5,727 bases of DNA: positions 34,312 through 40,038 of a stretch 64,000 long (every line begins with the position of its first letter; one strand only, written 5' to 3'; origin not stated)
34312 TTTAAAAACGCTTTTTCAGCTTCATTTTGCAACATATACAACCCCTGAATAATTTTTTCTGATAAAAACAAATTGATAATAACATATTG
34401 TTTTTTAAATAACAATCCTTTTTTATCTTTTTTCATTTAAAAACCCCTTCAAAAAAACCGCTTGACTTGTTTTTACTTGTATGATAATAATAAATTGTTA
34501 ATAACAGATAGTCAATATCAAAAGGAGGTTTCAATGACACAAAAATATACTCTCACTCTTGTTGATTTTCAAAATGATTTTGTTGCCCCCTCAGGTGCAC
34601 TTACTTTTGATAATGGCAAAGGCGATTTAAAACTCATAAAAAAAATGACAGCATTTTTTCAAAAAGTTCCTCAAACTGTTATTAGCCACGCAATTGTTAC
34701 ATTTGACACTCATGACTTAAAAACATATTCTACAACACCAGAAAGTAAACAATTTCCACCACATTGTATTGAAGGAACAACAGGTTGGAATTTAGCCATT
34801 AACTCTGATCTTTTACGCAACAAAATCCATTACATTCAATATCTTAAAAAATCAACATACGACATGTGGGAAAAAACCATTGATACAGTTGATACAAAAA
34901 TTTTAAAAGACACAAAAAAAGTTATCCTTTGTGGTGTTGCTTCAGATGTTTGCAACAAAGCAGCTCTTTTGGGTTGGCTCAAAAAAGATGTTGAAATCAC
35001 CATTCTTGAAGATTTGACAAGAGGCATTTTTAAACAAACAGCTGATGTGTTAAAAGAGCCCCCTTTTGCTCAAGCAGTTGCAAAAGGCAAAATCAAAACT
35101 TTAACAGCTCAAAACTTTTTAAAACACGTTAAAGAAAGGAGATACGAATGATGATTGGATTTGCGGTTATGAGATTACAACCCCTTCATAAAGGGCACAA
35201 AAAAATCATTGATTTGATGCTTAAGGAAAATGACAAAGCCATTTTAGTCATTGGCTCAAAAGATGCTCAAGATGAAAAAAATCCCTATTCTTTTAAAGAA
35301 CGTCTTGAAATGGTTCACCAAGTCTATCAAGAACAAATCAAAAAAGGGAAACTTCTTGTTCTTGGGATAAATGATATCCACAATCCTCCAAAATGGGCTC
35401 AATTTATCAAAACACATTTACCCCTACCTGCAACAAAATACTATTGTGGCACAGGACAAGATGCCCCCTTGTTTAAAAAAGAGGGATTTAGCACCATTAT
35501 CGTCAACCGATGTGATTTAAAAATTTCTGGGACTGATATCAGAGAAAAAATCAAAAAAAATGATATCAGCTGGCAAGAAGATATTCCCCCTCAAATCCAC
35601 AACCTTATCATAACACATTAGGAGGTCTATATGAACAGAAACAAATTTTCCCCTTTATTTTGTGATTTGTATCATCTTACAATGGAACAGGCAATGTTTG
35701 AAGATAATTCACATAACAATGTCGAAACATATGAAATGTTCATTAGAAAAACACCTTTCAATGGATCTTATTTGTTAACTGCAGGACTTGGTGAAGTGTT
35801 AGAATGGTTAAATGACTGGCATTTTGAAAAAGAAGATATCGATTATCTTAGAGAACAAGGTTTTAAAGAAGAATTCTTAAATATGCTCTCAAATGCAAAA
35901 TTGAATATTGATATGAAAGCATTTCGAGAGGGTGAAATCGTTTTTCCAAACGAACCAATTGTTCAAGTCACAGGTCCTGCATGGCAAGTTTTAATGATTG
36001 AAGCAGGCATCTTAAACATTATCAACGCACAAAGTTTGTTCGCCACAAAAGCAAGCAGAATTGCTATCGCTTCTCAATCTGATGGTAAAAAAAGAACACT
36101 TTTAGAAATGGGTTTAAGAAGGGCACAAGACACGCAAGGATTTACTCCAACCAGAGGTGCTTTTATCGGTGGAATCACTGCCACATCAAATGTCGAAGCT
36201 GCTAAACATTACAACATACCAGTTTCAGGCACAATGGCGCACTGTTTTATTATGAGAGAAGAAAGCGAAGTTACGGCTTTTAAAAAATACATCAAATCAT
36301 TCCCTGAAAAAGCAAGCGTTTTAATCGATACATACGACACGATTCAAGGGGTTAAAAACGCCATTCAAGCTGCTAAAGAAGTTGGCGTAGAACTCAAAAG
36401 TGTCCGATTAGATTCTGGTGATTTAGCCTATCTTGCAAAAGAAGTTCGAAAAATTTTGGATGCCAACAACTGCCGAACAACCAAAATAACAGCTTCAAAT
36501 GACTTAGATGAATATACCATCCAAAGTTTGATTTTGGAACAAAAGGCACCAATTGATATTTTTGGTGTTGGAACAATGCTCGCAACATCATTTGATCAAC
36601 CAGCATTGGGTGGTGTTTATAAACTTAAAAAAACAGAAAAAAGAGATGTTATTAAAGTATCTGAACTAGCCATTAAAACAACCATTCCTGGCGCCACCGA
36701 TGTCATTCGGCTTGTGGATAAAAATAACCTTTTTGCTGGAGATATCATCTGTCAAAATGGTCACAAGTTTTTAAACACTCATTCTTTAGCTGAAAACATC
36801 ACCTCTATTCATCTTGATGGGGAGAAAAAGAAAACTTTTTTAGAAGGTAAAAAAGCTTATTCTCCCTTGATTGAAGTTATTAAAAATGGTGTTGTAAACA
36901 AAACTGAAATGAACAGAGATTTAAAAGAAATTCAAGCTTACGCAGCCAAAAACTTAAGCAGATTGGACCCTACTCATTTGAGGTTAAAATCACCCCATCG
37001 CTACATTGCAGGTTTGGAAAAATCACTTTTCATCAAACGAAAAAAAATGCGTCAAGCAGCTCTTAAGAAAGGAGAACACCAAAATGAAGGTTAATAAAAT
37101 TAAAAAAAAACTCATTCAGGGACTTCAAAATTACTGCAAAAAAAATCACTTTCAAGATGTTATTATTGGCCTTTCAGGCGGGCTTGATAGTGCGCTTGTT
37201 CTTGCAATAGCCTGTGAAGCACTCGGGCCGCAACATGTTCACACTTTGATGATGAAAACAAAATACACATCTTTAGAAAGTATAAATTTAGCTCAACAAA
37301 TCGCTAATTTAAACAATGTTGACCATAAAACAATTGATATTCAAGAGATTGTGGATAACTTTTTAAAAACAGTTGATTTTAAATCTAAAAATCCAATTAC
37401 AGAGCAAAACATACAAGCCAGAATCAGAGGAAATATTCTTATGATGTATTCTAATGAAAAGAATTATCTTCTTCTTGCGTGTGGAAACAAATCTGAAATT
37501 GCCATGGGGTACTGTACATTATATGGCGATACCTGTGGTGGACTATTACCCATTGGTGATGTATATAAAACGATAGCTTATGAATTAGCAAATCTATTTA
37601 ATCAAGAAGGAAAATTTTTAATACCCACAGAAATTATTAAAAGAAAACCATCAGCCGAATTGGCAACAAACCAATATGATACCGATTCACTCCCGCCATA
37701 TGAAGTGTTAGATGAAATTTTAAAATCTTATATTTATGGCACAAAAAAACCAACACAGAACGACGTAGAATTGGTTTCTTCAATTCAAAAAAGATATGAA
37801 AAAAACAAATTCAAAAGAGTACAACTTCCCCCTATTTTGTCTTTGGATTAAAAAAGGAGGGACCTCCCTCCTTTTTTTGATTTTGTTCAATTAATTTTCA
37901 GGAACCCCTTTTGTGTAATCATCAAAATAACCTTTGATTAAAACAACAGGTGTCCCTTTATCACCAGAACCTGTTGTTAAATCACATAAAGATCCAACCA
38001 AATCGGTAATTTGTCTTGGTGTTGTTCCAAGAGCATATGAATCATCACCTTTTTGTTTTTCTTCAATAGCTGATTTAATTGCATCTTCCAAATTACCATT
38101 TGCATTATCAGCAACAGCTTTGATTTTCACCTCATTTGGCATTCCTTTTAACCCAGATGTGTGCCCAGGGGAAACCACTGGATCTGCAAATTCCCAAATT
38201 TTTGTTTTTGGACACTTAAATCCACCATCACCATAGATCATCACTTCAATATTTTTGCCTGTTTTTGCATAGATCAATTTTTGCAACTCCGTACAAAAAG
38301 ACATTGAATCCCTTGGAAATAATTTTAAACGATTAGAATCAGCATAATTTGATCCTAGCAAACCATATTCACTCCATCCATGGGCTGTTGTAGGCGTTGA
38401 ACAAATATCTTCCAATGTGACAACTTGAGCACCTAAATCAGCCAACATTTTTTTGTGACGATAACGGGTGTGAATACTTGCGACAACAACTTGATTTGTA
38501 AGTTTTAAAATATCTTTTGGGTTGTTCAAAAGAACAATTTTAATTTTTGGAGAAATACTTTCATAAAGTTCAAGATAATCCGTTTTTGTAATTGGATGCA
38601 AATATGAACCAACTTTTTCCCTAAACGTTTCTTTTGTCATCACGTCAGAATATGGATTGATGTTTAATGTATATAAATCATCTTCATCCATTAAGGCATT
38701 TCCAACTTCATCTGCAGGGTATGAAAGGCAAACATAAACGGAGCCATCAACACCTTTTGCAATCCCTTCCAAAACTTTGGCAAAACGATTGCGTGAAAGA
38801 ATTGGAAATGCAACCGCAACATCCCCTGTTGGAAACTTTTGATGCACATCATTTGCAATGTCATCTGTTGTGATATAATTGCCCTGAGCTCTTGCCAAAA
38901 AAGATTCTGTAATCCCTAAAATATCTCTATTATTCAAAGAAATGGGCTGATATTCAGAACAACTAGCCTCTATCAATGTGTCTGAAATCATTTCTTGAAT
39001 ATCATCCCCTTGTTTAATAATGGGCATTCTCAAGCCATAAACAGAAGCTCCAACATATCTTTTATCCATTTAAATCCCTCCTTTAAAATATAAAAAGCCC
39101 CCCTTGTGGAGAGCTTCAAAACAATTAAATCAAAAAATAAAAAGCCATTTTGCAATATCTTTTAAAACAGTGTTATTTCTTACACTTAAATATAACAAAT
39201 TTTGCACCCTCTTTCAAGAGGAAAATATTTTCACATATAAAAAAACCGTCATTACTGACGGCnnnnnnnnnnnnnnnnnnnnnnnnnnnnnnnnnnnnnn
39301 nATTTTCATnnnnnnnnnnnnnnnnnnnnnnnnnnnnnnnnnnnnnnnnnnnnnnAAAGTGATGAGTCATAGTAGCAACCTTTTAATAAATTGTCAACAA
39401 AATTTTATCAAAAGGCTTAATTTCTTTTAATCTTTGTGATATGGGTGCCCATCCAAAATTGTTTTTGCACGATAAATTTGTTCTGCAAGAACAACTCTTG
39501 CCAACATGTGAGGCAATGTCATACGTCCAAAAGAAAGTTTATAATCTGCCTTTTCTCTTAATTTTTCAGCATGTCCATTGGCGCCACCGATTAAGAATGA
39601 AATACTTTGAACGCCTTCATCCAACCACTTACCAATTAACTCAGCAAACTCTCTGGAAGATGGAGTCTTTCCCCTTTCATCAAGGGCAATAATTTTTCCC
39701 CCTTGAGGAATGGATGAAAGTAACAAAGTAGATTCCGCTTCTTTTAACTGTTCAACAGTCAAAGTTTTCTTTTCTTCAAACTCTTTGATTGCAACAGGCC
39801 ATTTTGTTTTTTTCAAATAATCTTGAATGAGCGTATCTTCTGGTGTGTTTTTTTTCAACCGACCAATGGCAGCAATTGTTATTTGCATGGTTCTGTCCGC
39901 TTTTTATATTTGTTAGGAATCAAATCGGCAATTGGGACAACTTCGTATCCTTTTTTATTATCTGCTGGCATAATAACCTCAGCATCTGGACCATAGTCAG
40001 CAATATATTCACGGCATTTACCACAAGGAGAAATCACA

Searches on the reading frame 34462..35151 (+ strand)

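Call 41: search_protein_families(library=ncbifam, proteins=[window:34462-35151:+], max_evalue=0.00001)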
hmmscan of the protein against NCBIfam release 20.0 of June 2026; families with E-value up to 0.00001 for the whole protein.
window:34462-35151:+ (229 aa): 1 family
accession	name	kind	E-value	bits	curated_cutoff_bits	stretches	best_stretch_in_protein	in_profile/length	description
NF008623.0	PRK11609.1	equivalog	6.9e-09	35.8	174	1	28-196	3-188/213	bifunctional nicotinamidase/pyrazinamidase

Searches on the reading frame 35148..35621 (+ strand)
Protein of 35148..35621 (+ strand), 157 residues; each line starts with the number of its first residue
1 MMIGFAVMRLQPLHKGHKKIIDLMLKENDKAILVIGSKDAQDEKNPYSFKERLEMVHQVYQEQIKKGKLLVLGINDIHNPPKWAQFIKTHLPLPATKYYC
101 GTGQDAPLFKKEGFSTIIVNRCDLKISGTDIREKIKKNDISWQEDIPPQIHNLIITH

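Call 41: search_protein_families(library=ncbifam, proteins=[window:35148-35621:+], max_evalue=0.00001)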
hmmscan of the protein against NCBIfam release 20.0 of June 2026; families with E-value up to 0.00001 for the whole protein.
window:35148-35621:+ (157 aa): 11 families
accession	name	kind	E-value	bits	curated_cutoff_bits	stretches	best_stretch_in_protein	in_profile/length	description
NF002243.0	PRK01153.1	subfamily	9.3e-22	77.4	127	1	4-154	3-154/175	nicotinamide-nucleotide adenylyltransferase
TIGR01527.1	arch_NMN_Atrans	equivalog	1.4e-18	67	181.2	1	4-154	2-153/167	nicotinamide-nucleotide adenylyltransferase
NF003786.0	PRK05379.1-2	equivalog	1.6e-12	47.3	397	1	7-90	20-104/354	bifunctional nicotinamide-nucleotide adenylyltransferase/Nudix hydroxylase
NF003791.0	PRK05379.2-3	equivalog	2.2e-09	37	409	1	7-66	11-71/340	bifunctional nicotinamide-nucleotide adenylyltransferase/Nudix hydroxylase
TIGR01526.1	nadR_NMN_Atrans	equivalog_domain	3.8e-09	36.2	341.15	1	2-134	2-145/325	nicotinamide-nucleotide adenylyltransferase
TIGR00125.1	cyt_tran_rel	domain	2.8e-08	33.8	27.7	1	3-58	1-58/65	adenylyltransferase/cytidyltransferase family protein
NF003785.0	PRK05379.1-1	equivalog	6e-08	32.2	418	1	5-61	6-63/347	bifunctional nicotinamide-nucleotide adenylyltransferase/Nudix hydroxylase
NF003787.0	PRK05379.1-4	equivalog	1.2e-07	31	449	1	7-87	15-96/346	bifunctional nicotinamide-nucleotide adenylyltransferase/Nudix hydroxylase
NF010365.0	PRK13793.1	equivalog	4e-07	29.8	198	1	7-89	10-92/196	nicotinate-nicotinamide nucleotide adenylyltransferase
NF003788.0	PRK05379.1-5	equivalog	1.9e-06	27.4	354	1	7-76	11-79/351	bifunctional nicotinamide-nucleotide adenylyltransferase/Nudix hydroxylase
NF003789.0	PRK05379.2-1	equivalog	5e-06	25.7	355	1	7-88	13-96/312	bifunctional nicotinamide mononucleotide adenylyltransferase/ADP-ribose pyrophosphatase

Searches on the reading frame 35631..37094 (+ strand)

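Call 41: search_protein_families(library=ncbifam, proteins=[window:35631-37094:+], max_evalue=0.00001)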
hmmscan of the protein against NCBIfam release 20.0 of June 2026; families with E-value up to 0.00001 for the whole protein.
window:35631-37094:+ (487 aa): 11 families
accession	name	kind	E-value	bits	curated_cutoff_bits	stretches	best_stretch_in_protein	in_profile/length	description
NF006695.0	PRK09243.1-2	equivalog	7.7e-150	499.7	469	1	4-475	3-473/480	nicotinate phosphoribosyltransferase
TIGR01513.1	NAPRTase_put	equivalog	4.2e-142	474.2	297.4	1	8-464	1-450/452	nicotinate phosphoribosyltransferase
NF009131.0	PRK12484.1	equivalog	3.3e-121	405.2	330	1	4-478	3-445/455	nicotinate phosphoribosyltransferase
NF006696.0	PRK09243.1-3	equivalog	2.1e-118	395.9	503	1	5-475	10-445/451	nicotinate phosphoribosyltransferase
NF006694.0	PRK09243.1-1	equivalog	3e-117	392.2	663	1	9-480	9-479/485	nicotinate phosphoribosyltransferase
NF006697.0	PRK09243.1-4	equivalog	1.6e-110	370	776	1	9-474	11-474/488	nicotinate phosphoribosyltransferase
NF006698.0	PRK09243.1-5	equivalog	2.2e-94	316.7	531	1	6-454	14-427/440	nicotinate phosphoribosyltransferase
NF006415.0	PRK08662.1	equivalog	2.6e-35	121.9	243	1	80-320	59-294/381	nicotinate phosphoribosyltransferase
NF005529.0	PRK07188.1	equivalog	3.9e-26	91.8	378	2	82-262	64-243/358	nicotinate phosphoribosyltransferase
NF003704.0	PRK05321.1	subfamily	5.1e-24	85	379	1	11-353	16-377/398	nicotinate phosphoribosyltransferase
TIGR01514.1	NAPRTase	equivalog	2e-19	69.9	269.55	1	10-352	7-383/399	nicotinate phosphoribosyltransferase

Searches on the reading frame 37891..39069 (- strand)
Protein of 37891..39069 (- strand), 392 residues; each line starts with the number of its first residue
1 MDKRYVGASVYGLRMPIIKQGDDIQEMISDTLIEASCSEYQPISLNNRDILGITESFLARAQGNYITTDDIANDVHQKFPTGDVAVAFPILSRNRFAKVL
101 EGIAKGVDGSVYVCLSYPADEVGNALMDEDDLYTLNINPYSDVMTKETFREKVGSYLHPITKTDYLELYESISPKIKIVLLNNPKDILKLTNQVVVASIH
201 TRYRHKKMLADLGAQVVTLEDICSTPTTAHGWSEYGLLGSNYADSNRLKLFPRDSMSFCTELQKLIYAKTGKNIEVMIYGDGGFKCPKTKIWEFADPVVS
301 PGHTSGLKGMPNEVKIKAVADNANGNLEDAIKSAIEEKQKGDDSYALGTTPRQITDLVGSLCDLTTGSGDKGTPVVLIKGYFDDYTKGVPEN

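Call 41: search_protein_families(library=ncbifam, proteins=[window:37891-39069:-], max_evalue=0.00001)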
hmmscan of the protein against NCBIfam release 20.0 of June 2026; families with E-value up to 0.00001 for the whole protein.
window:37891-39069:- (392 aa): 2 families
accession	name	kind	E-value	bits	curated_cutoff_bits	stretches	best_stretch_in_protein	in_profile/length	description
NF009809.0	PRK13293.1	equivalog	4.8e-12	45.8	274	0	10-72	5-57/253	coenzyme F420-0:L-glutamate ligase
TIGR01916.1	F420_cofE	equivalog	3.3e-09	36.5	180.65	0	344-381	182-221/244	coenzyme F420-0:L-glutamate ligase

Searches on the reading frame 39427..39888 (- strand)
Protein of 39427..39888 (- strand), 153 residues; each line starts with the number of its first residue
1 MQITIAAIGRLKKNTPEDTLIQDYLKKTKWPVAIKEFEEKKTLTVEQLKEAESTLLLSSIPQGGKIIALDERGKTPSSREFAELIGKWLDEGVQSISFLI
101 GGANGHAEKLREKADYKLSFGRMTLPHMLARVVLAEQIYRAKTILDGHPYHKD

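Call 21: search_protein_families(library=pfam, proteins=[window:39427-39888:-], max_evalue=0.001)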
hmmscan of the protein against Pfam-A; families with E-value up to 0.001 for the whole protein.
window:39427-39888:- (153 aa): 1 family
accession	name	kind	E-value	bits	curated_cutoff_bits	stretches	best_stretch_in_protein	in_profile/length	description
PF02590.22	SPOUT_MTase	-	1.9e-46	158.3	27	1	1-151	1-154/154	Predicted SPOUT methyltransferase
